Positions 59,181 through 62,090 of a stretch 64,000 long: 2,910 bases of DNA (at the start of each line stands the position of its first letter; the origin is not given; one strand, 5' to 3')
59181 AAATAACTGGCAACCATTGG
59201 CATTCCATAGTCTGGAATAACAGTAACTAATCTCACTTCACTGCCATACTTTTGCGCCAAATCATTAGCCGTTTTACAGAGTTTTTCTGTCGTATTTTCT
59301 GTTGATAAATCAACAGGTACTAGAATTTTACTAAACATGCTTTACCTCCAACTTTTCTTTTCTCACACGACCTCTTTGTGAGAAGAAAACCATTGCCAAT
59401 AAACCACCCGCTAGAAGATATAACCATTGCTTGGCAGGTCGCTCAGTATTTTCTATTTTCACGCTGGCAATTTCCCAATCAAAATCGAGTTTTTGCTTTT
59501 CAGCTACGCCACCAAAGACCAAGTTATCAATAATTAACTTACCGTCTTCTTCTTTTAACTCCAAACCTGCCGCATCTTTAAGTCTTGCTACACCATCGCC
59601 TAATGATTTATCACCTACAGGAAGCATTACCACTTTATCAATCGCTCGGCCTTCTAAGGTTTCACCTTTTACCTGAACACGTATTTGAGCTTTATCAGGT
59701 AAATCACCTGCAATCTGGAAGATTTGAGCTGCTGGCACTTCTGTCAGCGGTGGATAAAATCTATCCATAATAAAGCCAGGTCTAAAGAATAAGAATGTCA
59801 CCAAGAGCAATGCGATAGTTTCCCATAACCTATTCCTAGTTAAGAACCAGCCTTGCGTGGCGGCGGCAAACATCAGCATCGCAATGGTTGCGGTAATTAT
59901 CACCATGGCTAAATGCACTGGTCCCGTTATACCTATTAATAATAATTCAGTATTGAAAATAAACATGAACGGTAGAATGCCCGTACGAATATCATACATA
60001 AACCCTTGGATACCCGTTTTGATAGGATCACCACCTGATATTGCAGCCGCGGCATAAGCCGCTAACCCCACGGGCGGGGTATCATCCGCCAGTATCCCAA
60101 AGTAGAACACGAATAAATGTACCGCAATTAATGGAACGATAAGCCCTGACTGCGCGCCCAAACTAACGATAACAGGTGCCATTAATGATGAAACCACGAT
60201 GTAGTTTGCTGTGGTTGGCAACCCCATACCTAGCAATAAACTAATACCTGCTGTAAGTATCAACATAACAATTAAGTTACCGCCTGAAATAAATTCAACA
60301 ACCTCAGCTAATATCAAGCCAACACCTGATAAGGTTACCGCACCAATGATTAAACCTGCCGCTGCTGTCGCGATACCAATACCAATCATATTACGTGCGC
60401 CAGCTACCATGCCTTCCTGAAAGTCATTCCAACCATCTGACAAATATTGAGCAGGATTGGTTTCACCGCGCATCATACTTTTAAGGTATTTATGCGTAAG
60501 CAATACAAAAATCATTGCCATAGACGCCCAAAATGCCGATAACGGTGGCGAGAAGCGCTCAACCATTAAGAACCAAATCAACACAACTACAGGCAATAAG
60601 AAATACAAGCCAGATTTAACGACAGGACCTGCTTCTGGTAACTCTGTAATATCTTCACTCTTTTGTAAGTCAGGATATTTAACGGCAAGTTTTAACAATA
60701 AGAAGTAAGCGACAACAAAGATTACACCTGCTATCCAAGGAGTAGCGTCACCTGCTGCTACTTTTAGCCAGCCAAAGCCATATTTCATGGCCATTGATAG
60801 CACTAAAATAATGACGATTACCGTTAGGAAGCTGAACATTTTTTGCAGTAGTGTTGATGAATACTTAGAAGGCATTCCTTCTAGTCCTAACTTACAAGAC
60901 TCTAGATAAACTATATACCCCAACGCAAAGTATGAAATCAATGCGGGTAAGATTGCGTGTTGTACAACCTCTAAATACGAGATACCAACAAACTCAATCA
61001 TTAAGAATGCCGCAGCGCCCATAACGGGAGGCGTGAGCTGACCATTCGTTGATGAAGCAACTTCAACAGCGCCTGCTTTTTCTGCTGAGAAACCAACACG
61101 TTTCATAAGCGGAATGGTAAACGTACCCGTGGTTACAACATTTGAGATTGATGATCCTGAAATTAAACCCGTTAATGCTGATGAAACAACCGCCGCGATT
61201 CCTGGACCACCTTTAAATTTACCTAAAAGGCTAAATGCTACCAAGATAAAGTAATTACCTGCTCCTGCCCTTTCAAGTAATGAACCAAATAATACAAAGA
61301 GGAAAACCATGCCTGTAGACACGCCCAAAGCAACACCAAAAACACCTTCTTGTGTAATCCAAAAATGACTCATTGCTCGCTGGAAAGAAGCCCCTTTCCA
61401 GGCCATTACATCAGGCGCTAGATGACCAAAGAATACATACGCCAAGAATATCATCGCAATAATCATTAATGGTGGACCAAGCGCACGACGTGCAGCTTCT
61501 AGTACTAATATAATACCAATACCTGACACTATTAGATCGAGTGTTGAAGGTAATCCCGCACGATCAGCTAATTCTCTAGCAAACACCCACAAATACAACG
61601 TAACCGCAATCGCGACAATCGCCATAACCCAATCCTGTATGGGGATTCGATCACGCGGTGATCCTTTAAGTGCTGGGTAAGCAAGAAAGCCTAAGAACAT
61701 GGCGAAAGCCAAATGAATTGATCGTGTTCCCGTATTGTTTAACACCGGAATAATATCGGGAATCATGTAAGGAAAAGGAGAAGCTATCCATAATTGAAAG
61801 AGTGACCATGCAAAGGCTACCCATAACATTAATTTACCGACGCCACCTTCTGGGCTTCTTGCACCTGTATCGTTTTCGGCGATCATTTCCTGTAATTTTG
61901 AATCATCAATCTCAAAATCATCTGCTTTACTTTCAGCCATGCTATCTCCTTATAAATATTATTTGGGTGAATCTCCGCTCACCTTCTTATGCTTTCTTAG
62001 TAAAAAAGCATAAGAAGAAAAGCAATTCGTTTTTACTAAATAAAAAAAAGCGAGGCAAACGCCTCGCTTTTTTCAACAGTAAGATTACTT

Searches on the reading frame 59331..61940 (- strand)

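Call 7: search_protein_families(library=ncbifam, proteins=[window:59331-61940:-])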
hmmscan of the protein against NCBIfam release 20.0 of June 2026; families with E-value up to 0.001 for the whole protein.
window:59331-61940:- (869 aa): 2 families
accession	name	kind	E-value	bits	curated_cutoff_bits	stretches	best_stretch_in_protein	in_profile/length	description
TIGR02123.1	TRAP_fused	subfamily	4.9e-198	659.7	320.65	1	37-726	4-594/615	TRAP transporter fused permease subunit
TIGR00786.1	dctM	subfamily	3.7e-16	58.9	268.45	1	214-464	45-282/405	TRAP transporter large permease subunit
